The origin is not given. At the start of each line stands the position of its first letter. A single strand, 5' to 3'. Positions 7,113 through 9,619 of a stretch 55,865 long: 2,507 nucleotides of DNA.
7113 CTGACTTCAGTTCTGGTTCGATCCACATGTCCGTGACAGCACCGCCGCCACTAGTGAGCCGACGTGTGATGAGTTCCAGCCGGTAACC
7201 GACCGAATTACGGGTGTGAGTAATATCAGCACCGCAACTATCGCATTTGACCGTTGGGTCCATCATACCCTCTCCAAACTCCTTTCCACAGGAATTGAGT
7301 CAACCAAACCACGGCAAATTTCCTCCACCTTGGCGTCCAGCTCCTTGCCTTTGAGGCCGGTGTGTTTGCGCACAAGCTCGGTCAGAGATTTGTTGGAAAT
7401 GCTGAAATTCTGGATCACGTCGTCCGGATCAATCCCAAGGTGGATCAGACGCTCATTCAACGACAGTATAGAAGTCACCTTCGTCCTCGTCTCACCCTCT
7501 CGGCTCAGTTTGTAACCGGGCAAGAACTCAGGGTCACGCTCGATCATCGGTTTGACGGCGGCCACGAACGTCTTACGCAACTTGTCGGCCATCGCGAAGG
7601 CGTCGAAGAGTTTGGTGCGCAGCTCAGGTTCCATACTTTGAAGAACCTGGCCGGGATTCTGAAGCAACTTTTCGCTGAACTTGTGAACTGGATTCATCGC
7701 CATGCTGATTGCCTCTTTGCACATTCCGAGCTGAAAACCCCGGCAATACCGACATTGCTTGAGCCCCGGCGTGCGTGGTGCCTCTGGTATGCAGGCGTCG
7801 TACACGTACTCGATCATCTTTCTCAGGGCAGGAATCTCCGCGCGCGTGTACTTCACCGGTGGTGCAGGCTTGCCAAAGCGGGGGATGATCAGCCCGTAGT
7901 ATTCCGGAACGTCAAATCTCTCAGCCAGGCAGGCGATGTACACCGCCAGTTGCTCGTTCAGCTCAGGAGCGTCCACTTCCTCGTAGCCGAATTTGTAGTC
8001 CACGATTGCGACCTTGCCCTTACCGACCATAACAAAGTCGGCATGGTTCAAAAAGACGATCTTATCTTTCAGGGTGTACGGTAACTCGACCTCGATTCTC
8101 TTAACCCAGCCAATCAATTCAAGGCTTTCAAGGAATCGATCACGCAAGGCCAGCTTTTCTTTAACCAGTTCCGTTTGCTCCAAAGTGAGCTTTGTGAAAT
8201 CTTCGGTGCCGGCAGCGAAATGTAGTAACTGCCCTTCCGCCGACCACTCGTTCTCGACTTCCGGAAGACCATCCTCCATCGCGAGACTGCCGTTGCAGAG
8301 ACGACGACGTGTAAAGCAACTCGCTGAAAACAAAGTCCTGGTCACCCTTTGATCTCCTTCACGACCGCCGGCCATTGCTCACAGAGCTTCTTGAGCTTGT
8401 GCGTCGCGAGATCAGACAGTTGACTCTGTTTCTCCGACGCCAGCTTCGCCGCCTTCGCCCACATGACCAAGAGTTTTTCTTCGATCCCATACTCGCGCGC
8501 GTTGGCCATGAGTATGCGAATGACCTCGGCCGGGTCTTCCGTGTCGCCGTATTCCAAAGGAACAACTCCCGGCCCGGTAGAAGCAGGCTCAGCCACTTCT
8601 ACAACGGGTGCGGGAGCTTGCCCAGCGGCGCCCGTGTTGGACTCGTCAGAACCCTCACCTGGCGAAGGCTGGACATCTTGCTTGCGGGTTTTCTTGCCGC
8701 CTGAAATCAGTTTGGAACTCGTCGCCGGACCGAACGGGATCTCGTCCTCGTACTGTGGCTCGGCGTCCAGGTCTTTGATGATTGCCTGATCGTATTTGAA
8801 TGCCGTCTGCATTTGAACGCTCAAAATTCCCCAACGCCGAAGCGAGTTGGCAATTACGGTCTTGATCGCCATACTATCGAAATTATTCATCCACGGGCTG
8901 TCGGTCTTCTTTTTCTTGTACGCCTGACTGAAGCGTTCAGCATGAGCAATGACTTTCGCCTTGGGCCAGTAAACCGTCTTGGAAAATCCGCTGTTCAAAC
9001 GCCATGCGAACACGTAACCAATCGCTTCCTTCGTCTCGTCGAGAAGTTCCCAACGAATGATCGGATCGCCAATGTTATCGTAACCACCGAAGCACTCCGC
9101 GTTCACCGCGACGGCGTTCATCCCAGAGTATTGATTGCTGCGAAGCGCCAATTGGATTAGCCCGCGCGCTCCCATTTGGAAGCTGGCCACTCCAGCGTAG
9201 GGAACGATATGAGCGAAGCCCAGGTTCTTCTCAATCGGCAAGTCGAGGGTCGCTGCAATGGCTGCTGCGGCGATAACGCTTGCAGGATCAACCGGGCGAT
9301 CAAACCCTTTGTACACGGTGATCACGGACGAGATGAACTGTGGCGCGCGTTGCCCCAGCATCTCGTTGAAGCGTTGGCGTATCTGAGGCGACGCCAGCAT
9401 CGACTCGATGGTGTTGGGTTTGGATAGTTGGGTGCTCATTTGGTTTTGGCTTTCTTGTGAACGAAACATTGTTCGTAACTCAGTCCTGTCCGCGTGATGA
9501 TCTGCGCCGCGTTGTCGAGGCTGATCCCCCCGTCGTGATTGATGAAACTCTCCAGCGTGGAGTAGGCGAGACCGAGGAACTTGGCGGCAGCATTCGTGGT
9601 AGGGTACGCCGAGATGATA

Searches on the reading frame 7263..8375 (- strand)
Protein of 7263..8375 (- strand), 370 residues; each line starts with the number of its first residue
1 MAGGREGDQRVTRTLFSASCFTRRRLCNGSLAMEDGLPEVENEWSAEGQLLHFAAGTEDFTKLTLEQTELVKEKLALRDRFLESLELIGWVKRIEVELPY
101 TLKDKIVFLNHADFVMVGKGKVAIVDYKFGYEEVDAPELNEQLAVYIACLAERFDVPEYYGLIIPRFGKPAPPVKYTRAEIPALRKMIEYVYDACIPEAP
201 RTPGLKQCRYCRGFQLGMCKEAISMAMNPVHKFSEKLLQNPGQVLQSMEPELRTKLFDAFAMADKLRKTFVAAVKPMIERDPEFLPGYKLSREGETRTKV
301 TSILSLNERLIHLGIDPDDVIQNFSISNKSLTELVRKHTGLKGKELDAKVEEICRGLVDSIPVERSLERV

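Call 66: search_protein_families(library=pfam, proteins=[window:7263-8375:-], max_evalue=0.001)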
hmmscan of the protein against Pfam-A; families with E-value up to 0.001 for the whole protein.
window:7263-8375:- (370 aa): 2 families
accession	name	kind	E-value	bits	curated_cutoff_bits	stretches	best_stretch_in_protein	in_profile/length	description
PF10926.14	DUF2800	-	1.2e-10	41.6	21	1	110-337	120-340/368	Protein of unknown function (DUF2800)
PF12705.13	PDDEXK_1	-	0.00011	22.7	22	1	80-211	99-240/247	PD-(D/E)XK nuclease superfamily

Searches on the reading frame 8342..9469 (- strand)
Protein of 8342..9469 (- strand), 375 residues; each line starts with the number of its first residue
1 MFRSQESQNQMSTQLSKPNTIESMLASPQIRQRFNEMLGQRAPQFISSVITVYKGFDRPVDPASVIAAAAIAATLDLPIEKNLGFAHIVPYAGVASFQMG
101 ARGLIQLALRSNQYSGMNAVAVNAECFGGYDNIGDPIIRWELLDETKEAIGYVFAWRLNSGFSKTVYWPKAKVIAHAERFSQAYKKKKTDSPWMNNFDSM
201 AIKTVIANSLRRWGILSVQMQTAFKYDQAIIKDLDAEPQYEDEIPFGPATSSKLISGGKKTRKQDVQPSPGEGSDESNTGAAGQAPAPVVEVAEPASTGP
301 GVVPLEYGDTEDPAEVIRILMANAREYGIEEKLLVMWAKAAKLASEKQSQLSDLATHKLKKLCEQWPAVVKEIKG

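Call 66: search_protein_families(library=pfam, proteins=[window:8342-9469:-], max_evalue=0.001)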
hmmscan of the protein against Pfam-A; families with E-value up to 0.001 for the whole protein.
window:8342-9469:- (375 aa): 1 family
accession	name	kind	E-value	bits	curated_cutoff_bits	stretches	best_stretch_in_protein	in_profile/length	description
PF03837.19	RecT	-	6.7e-32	111.1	24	1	44-236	2-192/198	RecT family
